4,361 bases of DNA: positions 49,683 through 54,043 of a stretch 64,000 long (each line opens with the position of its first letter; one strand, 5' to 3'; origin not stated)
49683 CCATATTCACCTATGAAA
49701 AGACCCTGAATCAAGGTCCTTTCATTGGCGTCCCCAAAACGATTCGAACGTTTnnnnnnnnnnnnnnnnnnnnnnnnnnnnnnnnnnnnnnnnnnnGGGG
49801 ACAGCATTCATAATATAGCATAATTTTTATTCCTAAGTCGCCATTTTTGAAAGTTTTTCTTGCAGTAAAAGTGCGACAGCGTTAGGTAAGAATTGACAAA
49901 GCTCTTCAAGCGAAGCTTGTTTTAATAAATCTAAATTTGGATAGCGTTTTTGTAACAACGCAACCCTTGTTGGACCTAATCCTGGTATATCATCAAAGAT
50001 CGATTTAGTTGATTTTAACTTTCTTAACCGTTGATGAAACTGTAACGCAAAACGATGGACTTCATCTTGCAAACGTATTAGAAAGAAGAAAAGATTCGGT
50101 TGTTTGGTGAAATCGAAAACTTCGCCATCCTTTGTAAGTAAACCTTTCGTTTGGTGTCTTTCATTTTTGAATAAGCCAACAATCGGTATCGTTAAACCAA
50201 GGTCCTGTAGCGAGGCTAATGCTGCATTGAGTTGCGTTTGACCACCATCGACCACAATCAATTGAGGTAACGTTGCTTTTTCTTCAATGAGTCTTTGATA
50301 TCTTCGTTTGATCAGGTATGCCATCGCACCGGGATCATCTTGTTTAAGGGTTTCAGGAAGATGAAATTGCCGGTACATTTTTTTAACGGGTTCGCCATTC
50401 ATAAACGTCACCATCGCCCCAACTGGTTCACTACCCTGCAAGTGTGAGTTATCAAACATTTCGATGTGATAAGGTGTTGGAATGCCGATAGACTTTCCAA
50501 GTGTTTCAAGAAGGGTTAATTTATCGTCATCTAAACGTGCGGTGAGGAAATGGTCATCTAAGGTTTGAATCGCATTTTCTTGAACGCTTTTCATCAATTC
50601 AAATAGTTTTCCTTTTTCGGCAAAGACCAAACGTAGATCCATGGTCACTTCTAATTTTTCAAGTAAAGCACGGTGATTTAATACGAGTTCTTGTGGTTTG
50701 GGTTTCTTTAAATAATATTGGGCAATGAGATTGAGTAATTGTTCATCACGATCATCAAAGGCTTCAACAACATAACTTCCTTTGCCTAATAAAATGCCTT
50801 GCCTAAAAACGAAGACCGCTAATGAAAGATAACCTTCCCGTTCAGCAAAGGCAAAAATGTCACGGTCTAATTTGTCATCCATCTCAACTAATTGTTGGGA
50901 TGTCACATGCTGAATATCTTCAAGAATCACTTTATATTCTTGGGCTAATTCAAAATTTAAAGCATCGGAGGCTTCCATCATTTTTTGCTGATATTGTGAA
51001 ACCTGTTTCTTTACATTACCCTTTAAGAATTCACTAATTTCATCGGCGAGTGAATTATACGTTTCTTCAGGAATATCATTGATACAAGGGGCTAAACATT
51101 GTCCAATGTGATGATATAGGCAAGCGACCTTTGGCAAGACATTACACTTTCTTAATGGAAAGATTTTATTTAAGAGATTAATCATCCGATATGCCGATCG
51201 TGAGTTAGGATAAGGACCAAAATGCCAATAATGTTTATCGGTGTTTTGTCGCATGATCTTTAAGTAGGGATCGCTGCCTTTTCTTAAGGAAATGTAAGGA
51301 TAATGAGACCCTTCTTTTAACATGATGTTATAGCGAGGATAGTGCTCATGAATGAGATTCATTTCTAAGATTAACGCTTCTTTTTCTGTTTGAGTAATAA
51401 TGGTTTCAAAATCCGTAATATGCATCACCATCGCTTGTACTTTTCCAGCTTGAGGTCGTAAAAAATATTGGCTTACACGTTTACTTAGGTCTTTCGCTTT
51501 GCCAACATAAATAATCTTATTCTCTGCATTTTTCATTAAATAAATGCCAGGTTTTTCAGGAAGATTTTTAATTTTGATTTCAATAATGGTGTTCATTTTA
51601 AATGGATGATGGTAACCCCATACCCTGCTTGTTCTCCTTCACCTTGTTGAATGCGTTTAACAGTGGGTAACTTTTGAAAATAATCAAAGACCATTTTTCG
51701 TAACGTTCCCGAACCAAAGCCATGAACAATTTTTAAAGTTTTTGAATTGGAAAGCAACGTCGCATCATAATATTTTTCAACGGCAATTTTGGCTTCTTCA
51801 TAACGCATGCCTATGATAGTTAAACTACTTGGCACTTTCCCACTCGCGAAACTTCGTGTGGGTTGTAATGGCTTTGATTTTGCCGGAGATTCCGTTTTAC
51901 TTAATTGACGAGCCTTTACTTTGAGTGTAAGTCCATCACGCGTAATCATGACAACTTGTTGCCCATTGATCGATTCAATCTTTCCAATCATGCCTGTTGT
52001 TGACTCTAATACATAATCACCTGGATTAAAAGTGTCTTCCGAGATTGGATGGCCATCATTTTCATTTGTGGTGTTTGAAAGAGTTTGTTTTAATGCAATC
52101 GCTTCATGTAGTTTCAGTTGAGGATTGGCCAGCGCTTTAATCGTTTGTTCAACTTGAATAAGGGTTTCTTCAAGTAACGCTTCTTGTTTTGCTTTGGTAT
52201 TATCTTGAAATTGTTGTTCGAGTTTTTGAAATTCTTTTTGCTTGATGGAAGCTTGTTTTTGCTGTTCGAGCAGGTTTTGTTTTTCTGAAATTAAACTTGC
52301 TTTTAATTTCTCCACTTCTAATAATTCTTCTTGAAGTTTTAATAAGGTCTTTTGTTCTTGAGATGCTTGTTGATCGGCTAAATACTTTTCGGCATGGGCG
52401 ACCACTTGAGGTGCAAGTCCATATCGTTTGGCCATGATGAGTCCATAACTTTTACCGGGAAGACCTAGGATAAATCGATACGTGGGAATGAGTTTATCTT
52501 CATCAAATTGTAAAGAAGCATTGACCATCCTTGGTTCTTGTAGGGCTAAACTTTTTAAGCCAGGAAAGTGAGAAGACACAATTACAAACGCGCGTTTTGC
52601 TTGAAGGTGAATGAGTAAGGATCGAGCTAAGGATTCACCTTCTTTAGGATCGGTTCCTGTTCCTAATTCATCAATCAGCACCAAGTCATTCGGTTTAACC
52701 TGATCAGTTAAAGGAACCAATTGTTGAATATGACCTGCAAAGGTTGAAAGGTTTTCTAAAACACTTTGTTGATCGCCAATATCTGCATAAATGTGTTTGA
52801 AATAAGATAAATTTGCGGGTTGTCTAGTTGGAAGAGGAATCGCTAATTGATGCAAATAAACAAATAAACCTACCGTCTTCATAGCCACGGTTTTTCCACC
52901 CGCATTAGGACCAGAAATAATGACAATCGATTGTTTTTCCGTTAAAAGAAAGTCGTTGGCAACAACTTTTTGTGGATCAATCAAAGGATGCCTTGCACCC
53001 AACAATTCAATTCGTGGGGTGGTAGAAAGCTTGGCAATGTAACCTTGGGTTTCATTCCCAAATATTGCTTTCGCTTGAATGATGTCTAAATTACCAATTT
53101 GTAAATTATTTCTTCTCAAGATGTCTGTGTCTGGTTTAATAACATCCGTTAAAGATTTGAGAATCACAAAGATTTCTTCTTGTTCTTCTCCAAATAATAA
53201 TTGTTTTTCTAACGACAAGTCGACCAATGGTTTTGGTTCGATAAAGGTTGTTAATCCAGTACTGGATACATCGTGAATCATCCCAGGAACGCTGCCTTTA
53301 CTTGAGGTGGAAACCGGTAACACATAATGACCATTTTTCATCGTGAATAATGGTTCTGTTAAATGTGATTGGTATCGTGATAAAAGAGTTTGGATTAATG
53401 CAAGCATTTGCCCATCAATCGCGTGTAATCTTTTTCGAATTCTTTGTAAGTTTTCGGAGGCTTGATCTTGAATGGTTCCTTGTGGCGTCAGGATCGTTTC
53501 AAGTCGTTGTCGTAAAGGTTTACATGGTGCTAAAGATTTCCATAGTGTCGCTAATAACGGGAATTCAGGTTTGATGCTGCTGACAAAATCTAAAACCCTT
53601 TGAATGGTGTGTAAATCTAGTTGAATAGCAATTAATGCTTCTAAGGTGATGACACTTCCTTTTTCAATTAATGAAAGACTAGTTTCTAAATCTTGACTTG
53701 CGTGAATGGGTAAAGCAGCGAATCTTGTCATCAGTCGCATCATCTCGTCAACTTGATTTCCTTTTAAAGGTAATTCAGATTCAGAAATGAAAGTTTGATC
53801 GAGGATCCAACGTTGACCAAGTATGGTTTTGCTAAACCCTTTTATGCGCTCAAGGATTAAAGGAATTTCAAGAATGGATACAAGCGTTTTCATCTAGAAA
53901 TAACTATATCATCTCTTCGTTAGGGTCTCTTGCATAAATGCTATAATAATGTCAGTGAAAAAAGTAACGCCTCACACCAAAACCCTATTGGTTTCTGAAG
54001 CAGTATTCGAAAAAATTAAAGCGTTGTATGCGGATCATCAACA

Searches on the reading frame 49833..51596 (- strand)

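Call 8: search_protein_families(library=pfam, proteins=[window:49833-51596:-], max_evalue=0.00001)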
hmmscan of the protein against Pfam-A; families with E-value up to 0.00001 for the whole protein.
window:49833-51596:- (587 aa): 3 families
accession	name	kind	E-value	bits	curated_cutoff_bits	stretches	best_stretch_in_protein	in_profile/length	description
PF08459.17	UvrC_RNaseH_dom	-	2.8e-46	157.7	22.3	1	371-517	5-158/159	UvrC RNAse H endonuclease domain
PF22920.2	UvrC_RNaseH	-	1.4e-15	57.6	24.3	1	244-348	1-115/116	UvrC Ribonuclease H-like domain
PF01541.30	GIY-YIG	-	2.2e-10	41.1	22.6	1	16-90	2-78/78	GIY-YIG catalytic domain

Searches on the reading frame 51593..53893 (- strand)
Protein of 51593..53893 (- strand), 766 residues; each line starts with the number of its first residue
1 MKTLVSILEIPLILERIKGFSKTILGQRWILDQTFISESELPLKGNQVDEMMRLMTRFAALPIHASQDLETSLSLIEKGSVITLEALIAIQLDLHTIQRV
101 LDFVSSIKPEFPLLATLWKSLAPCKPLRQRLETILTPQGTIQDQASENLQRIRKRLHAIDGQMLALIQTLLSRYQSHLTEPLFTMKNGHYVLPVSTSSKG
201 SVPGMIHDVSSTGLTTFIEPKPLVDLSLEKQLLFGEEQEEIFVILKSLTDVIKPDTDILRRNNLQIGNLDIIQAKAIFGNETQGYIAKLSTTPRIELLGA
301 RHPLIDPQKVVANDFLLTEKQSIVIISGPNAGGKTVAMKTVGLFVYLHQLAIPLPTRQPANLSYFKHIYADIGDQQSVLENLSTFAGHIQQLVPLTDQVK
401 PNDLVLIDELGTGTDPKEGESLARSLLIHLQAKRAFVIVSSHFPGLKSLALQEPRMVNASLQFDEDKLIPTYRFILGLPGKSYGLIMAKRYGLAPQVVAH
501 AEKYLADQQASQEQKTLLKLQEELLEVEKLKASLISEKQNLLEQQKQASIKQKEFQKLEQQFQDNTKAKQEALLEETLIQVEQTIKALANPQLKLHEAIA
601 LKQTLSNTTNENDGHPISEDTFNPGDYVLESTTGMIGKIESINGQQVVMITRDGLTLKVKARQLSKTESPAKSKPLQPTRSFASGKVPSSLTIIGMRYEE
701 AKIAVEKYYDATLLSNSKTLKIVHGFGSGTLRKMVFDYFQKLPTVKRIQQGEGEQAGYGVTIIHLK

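Call 8: search_protein_families(library=pfam, proteins=[window:51593-53893:-], max_evalue=0.00001)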
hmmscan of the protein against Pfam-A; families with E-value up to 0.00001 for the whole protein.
window:51593-53893:- (766 aa): 2 families
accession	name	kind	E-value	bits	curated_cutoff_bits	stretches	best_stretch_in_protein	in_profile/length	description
PF00488.27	MutS_V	-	2.1e-26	93.5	30.2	1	324-506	1-185/188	MutS domain V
PF01713.27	Smr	-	4.8e-15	55.9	25.7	1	693-766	3-77/77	Smr domain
